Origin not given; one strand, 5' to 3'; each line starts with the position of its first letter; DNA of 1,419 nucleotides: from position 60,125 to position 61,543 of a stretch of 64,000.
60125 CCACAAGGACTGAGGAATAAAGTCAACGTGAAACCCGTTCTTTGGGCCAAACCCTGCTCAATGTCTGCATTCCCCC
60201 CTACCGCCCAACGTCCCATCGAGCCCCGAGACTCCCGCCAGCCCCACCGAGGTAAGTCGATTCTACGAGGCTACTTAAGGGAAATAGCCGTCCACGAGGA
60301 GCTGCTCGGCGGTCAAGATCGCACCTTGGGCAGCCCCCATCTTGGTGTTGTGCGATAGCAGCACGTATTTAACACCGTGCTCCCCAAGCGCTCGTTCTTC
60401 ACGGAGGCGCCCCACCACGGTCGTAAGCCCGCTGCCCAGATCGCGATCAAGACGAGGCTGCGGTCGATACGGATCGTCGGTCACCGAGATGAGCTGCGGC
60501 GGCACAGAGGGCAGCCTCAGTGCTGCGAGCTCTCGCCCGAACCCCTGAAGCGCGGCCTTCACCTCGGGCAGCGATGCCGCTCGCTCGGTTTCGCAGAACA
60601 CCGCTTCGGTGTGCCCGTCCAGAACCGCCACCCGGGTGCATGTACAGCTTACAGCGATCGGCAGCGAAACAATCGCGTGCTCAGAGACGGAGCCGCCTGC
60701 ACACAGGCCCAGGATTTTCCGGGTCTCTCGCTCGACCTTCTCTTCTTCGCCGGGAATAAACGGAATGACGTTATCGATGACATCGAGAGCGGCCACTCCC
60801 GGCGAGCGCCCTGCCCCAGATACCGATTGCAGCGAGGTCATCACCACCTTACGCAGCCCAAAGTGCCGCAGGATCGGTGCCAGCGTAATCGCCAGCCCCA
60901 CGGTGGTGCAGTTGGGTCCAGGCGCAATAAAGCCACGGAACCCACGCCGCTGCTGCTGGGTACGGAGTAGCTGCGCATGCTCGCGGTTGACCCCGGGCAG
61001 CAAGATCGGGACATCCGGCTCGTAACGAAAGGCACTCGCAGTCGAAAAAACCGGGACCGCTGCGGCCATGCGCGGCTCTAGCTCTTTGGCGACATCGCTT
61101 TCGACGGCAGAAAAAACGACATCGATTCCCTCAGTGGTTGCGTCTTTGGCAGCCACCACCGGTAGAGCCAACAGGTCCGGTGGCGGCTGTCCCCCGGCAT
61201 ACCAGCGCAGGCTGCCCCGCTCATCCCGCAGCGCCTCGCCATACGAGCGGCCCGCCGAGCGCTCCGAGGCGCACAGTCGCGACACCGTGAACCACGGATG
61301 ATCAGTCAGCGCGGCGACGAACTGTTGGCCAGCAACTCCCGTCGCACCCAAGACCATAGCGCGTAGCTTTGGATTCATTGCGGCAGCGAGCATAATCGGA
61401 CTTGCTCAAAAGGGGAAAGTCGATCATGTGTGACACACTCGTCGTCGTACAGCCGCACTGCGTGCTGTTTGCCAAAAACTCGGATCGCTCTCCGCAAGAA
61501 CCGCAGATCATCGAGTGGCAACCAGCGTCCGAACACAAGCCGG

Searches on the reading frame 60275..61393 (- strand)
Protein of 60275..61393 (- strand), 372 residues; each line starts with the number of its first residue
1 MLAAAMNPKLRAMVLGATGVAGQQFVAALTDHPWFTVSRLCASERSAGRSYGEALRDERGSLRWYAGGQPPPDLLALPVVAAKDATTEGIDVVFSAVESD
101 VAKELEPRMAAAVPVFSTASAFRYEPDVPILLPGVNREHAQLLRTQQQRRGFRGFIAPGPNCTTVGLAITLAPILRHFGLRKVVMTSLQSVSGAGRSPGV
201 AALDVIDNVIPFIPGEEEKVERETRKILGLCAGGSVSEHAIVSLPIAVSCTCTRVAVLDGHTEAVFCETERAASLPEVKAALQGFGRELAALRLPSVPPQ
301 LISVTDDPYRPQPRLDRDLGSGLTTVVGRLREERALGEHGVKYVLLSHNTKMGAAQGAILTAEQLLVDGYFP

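Call 56: search_protein_families(library=pfam, proteins=[window:60275-61393:-], max_evalue=0.001)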
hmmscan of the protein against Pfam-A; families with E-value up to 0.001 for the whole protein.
window:60275-61393:- (372 aa): 2 families
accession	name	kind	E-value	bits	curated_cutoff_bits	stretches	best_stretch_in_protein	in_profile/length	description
PF02774.23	Semialdhyde_dhC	-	5.6e-29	102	26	1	171-350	1-182/184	Semialdehyde dehydrogenase, dimerisation domain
PF01118.30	Semialdhyde_dh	-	3.8e-24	85.9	26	1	12-141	2-119/121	Semialdehyde dehydrogenase, NAD binding domain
